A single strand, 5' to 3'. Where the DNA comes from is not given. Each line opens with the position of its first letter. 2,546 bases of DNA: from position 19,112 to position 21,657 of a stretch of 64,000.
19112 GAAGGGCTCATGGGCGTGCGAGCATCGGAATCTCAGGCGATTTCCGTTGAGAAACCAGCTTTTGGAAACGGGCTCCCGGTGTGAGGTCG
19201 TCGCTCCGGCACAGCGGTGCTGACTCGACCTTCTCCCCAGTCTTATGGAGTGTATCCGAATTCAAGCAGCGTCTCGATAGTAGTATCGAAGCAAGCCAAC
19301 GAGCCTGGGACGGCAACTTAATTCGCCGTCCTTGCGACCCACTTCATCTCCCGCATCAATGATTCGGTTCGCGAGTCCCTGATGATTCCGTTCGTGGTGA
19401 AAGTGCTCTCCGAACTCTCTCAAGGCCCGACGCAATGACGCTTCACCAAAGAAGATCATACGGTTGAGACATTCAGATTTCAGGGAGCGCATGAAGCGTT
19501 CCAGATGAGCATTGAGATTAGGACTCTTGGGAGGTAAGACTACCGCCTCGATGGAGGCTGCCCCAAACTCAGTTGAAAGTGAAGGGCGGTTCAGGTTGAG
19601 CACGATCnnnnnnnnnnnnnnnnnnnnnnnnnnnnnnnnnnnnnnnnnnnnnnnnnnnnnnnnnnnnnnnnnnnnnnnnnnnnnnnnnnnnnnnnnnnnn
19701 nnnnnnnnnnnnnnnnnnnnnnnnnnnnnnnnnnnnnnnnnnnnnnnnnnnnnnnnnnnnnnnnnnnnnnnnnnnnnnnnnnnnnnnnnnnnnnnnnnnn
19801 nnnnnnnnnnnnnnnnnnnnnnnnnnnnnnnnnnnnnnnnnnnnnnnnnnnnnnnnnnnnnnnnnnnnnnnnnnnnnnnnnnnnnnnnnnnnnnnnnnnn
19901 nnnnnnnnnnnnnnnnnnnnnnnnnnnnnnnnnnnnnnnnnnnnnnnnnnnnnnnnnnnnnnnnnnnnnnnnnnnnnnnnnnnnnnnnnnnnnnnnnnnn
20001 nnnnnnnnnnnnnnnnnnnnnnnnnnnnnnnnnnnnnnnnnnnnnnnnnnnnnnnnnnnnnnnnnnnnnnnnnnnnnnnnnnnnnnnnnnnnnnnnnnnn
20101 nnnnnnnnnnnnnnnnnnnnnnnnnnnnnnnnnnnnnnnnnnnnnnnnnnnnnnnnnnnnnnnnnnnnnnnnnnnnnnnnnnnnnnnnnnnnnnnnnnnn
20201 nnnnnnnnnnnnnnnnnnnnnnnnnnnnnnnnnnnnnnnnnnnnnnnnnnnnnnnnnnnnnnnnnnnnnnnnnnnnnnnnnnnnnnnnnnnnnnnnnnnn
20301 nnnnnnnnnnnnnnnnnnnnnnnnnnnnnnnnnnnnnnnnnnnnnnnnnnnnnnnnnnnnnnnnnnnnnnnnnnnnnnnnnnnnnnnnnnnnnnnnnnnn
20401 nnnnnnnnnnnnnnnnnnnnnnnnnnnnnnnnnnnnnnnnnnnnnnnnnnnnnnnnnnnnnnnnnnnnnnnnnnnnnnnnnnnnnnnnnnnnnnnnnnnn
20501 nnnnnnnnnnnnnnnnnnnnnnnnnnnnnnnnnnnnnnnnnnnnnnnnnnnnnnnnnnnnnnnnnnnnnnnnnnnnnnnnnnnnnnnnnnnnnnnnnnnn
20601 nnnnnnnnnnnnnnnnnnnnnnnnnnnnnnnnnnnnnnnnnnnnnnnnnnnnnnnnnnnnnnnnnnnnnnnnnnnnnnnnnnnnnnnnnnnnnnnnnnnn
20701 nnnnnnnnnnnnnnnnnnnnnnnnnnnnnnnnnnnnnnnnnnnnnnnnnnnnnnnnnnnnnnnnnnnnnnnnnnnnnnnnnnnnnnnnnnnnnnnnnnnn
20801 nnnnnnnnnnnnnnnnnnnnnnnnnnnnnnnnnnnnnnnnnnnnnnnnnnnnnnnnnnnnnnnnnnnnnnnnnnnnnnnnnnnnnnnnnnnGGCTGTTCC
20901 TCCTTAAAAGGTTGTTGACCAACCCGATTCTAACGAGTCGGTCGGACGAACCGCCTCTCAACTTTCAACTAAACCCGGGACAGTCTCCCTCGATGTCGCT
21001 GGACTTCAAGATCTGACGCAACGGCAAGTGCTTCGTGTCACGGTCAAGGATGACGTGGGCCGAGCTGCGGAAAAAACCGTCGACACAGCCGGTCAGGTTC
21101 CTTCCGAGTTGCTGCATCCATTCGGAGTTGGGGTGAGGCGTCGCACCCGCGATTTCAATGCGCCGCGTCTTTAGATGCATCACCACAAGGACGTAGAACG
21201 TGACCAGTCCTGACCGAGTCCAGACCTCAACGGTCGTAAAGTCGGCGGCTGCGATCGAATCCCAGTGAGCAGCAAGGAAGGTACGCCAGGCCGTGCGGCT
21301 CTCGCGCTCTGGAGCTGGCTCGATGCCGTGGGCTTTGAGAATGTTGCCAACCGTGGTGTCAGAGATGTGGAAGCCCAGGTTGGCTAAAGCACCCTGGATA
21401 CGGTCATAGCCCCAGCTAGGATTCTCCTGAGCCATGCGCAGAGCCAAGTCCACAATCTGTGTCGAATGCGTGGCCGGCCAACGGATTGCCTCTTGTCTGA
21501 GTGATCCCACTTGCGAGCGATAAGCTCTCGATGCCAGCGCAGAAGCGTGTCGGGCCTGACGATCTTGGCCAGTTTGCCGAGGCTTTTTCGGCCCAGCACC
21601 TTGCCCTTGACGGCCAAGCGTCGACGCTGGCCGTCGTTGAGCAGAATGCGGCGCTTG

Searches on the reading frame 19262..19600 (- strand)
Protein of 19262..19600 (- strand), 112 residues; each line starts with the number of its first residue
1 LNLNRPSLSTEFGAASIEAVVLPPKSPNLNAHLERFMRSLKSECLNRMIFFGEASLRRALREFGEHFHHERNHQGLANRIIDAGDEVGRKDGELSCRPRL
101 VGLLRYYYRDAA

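Call 68: search_protein_families(library=pfam, proteins=[window:19262-19600:-], max_evalue=0.001)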
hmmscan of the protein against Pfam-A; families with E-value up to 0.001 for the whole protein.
window:19262-19600:- (112 aa): 2 families
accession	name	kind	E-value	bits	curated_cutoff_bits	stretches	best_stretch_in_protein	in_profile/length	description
PF13683.12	rve_3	-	7e-12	45.4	26.5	1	17-78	3-64/67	Integrase core domain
PF13358.12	DDE_3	-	0.00032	21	28.6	1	14-48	104-138/146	DDE superfamily endonuclease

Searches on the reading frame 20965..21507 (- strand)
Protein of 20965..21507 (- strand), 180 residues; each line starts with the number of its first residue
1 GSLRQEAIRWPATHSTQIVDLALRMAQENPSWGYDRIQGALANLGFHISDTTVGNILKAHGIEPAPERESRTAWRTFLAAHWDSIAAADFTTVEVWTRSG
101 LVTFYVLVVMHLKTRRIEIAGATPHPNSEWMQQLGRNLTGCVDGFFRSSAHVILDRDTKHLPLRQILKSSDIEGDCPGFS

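Call 68: search_protein_families(library=pfam, proteins=[window:20965-21507:-], max_evalue=0.001)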
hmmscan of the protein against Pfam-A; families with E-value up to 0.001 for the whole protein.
window:20965-21507:- (180 aa): 2 families
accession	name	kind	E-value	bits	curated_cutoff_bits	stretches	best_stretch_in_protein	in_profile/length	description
PF01498.24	HTH_Tnp_Tc3_2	-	3.2e-05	24.6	31.5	1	23-63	5-45/72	Transposase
PF13276.12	HTH_21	-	4.8e-05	23.9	28.1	1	20-66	8-56/60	HTH-like domain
